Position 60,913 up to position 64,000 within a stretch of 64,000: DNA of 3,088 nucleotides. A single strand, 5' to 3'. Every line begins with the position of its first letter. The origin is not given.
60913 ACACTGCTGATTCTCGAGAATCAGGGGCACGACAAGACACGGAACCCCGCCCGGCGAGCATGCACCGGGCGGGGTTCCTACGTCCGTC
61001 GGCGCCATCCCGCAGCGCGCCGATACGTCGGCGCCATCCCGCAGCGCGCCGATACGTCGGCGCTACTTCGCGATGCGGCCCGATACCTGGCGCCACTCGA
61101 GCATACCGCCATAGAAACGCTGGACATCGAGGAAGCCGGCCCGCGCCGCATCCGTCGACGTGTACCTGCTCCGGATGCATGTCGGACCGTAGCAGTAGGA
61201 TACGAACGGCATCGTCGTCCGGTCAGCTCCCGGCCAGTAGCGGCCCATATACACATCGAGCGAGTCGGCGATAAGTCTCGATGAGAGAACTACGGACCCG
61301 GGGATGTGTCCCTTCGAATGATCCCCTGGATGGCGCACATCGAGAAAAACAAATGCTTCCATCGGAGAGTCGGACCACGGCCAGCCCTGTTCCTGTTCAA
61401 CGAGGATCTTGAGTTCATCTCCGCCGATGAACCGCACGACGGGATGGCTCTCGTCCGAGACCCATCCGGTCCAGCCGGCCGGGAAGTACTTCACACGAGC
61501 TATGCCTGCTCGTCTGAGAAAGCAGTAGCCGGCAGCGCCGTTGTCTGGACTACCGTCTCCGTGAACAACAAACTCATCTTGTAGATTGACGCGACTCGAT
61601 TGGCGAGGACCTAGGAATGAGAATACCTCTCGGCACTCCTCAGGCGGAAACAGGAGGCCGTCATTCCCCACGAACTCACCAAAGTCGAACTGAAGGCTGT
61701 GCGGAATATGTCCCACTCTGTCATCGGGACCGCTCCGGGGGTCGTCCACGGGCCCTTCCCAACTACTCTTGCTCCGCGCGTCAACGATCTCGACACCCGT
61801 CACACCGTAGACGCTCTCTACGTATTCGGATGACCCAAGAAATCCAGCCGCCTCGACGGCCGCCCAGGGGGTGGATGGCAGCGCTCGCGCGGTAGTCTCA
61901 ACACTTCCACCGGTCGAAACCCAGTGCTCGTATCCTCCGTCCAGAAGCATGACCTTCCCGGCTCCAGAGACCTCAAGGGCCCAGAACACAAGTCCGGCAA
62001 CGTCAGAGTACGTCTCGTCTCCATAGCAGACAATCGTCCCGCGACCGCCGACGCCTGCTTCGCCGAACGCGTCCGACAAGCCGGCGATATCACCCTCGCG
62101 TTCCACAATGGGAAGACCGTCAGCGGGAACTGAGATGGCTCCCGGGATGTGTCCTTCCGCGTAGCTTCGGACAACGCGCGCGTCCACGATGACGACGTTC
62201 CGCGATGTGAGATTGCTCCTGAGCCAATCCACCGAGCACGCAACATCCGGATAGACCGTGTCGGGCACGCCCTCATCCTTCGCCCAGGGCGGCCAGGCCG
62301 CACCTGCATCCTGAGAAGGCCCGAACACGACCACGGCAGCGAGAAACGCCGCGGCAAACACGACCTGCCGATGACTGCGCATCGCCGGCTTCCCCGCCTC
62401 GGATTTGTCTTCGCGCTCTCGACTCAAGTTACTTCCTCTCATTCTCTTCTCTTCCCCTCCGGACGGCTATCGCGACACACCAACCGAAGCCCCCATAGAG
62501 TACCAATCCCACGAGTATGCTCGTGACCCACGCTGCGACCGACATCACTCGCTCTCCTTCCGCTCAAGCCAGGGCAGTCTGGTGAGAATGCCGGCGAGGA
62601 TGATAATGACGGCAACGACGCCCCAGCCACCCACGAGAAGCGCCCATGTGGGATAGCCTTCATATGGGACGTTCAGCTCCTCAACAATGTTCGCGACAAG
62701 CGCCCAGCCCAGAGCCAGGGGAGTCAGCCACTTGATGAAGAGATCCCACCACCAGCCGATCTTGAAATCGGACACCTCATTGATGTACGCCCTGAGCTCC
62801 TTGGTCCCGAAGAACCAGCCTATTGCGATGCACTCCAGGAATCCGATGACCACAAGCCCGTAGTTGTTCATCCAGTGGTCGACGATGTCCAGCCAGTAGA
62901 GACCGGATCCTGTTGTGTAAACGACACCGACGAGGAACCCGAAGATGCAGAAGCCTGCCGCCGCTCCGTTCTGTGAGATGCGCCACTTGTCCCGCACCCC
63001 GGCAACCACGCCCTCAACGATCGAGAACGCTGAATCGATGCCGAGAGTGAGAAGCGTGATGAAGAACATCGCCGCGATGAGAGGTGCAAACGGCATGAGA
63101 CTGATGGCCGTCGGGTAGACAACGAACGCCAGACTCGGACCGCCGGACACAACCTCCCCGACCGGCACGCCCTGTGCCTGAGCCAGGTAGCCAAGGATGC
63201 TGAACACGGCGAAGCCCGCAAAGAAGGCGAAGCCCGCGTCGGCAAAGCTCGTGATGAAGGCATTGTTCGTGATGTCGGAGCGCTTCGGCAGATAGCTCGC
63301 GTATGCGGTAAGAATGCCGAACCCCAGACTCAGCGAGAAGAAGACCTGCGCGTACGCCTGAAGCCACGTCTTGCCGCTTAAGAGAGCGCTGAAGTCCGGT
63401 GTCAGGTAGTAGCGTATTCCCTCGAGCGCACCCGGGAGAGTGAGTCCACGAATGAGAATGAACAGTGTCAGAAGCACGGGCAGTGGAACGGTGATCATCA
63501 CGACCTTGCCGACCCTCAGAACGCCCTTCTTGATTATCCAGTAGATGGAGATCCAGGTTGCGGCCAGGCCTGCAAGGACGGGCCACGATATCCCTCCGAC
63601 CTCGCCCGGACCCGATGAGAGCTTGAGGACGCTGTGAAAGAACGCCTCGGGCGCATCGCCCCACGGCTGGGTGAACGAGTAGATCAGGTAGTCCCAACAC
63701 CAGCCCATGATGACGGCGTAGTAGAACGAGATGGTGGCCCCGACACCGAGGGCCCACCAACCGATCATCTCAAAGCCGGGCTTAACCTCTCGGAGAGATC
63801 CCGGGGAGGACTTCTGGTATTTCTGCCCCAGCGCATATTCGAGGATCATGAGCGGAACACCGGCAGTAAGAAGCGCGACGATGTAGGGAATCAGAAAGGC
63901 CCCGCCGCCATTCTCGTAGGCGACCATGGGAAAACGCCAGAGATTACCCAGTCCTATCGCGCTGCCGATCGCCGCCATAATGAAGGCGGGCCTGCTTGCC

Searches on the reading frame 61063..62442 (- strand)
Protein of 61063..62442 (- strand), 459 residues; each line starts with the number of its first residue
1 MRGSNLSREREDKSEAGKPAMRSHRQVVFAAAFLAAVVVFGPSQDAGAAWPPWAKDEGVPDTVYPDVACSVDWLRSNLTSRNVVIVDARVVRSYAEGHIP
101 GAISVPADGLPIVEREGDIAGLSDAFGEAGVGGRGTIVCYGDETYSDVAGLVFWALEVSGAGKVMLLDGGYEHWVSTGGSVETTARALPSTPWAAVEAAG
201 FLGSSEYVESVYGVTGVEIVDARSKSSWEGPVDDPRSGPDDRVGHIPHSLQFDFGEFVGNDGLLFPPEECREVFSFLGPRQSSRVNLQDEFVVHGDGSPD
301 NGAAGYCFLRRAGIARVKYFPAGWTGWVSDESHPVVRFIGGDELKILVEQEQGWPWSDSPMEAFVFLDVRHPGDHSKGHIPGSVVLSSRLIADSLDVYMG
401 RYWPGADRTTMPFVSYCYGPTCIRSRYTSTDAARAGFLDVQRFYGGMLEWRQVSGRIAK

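Call 49: search_protein_families(library=pfam, proteins=[window:61063-62442:-], max_evalue=0.001)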
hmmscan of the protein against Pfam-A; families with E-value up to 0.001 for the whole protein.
window:61063-62442:- (459 aa): 1 family
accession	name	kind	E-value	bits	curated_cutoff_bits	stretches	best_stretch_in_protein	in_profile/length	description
PF00581.25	Rhodanese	-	8.5e-32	110.1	22.2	3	70-176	1-101/102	Rhodanese-like domain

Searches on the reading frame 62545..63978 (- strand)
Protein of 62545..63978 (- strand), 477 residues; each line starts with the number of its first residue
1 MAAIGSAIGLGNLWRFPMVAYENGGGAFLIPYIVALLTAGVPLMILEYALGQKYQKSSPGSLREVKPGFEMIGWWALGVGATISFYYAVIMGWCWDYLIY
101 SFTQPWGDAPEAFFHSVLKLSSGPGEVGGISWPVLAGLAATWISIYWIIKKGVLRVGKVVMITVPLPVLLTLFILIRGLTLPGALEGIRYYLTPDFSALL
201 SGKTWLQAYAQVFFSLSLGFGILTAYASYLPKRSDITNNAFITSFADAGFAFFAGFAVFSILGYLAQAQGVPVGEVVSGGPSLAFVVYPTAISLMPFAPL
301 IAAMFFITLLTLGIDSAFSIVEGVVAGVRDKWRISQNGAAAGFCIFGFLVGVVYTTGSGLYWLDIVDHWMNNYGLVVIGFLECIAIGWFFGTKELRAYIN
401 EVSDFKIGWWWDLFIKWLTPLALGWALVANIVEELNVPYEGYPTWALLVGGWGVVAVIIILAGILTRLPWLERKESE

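Call 49: search_protein_families(library=pfam, proteins=[window:62545-63978:-], max_evalue=0.001)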
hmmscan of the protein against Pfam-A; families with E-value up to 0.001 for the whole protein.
window:62545-63978:- (477 aa): 1 family
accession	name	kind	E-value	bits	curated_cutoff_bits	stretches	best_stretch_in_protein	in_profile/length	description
PF00209.24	SNF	-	2.2e-130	436.3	27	2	111-467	157-518/524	Sodium:neurotransmitter symporter family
